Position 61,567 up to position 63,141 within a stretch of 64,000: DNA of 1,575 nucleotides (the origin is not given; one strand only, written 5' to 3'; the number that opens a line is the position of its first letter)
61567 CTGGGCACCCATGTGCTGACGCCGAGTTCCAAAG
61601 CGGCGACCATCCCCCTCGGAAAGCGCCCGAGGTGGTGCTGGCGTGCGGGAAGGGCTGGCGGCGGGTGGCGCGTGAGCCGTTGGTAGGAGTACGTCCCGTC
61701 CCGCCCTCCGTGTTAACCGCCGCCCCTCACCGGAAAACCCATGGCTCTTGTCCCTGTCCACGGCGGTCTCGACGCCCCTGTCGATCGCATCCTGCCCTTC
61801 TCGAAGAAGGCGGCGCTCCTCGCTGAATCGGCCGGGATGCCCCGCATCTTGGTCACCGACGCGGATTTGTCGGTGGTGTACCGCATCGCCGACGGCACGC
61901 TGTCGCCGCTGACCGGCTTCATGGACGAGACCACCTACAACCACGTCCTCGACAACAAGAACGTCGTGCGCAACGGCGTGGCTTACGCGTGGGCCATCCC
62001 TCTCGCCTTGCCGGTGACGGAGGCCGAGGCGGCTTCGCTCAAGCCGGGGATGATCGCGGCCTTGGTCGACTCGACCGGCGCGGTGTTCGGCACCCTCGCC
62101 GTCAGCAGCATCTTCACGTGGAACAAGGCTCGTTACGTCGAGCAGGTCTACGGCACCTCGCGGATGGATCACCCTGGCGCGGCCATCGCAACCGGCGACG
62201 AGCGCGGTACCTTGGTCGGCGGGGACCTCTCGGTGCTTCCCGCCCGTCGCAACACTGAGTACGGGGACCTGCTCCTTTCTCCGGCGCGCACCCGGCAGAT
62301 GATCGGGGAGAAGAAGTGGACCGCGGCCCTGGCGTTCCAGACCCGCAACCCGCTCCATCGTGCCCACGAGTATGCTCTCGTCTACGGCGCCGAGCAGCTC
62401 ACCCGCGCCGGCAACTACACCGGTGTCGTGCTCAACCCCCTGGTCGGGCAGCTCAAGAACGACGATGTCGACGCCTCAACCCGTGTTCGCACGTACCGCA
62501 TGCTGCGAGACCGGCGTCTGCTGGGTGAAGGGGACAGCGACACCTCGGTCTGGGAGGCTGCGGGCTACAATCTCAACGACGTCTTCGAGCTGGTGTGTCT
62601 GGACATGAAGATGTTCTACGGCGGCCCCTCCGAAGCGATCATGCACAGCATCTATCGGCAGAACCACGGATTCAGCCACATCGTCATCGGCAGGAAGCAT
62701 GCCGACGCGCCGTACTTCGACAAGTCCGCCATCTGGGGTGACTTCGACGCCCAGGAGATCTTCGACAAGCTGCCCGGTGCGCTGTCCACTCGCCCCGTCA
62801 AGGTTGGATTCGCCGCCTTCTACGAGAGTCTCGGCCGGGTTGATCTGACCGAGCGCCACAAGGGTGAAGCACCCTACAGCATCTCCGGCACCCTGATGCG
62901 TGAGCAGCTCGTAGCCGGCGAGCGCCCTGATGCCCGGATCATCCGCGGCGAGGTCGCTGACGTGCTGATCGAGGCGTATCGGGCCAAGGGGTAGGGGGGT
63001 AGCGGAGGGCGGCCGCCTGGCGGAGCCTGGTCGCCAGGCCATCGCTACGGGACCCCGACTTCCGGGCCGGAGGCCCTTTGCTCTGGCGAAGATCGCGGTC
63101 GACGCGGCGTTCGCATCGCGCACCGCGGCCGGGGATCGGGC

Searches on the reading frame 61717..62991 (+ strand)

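Call 34: search_protein_families(library=ncbifam, proteins=[window:61717-62991:+], max_evalue=0.00001)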
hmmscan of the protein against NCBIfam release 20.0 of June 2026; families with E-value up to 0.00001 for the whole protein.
window:61717-62991:+ (425 aa): 3 families
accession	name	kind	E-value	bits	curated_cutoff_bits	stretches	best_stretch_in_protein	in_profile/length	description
NF003166.0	PRK04149.1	subfamily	3.1e-79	266.2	387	1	21-423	12-384/393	sulfate adenylyltransferase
TIGR00339.1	sopT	equivalog_domain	3e-74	250.1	322.95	1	30-419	16-383/383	sulfate adenylyltransferase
NF004040.0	PRK05537.1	equivalog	3.1e-49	167.9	669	1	29-421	21-389/572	bifunctional sulfate adenylyltransferase/adenylylsulfate kinase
